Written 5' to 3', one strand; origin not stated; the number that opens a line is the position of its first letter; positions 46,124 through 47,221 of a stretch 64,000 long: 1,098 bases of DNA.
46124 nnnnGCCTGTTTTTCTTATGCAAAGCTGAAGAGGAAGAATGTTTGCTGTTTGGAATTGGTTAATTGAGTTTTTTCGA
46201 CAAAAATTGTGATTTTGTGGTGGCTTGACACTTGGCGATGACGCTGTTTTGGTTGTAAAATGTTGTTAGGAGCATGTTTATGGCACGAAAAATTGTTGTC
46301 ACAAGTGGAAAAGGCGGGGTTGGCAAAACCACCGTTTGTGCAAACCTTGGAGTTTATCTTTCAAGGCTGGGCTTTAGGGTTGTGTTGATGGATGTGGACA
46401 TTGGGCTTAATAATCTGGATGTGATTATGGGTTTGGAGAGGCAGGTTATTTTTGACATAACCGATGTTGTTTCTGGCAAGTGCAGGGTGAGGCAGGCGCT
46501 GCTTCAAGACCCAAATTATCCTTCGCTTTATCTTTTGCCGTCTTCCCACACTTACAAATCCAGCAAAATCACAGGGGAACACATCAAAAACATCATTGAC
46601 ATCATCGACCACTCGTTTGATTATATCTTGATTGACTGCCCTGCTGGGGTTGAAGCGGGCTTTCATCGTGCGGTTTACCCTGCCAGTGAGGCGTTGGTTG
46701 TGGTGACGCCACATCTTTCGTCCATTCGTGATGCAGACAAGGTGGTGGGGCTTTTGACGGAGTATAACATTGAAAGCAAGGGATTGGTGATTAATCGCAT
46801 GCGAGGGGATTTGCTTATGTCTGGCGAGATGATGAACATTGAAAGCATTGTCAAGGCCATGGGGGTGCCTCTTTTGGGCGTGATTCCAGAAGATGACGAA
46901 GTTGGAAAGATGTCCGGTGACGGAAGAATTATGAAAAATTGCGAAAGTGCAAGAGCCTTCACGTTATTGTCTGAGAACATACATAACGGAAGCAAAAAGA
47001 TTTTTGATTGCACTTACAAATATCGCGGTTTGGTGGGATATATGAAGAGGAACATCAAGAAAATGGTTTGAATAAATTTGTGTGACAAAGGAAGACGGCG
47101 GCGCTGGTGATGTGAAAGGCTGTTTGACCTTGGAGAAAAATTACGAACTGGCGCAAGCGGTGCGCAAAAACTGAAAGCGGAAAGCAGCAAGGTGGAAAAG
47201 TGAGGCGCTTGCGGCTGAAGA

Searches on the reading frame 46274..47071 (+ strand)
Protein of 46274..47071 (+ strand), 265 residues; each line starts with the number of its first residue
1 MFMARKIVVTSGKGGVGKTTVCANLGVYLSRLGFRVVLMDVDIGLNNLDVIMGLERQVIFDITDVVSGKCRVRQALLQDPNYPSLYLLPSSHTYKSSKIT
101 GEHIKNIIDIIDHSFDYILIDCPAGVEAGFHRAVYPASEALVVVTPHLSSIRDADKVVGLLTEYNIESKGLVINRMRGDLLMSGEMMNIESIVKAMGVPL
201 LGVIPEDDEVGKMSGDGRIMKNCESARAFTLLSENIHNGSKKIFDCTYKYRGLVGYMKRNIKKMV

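Call 5: search_protein_families(library=pfam, proteins=[window:46274-47071:+], max_evalue=0.01)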
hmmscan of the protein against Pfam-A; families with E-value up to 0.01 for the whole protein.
window:46274-47071:+ (265 aa): 12 families
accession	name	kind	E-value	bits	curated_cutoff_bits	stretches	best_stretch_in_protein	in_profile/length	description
PF01656.29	CbiA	-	2.2e-24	86.2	25.4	1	7-217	1-122/125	CobQ/CobB/MinD/ParA nucleotide binding domain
PF10609.15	ParA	-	2.3e-22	80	27.1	1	5-226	4-235/246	NUBPL iron-transfer P-loop NTPase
PF13614.12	AAA_31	-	1.5e-19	71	27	1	5-153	2-156/177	AAA domain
PF02374.21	ArsA_ATPase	-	1.7e-10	41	24.3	1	6-42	2-38/305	Anion-transporting ATPase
PF09140.17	MipZ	-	3.3e-09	36.9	20.7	1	6-156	2-138/262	ATPase MipZ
PF13500.12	AAA_26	-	2.2e-08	34.7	27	1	139-213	130-197/198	AAA domain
PF00142.24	Fer4_NifH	-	3.3e-08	33.8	25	1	8-244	3-252/271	4Fe-4S iron sulfur cluster binding proteins, NifH/frxC family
PF06564.18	CBP_BcsQ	-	6.8e-08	32.8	21.3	1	7-149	4-150/234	Cellulose biosynthesis protein BcsQ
PF16575.11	CLP1_P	-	9.8e-05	22.7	26.6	1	12-47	1-36/188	mRNA cleavage and polyadenylation factor CLP1 P-loop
PF03029.23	ATP_bind_1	-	0.002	18.4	27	0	12-134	3-110/240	Conserved hypothetical ATP binding protein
PF20720.3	nSTAND3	-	0.0022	18.1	27.2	1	4-41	16-52/155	Novel STAND NTPase 3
PF00448.28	SRP54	-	0.006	16.7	22.7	1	7-42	3-38/196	SRP54-type protein, GTPase domain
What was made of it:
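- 46280..47071 (+): minD, the conserved right-hand neighbour of the variable gap. The conserved upstream motif starts near 46190. Pfam CbiA/ParA (call 5).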
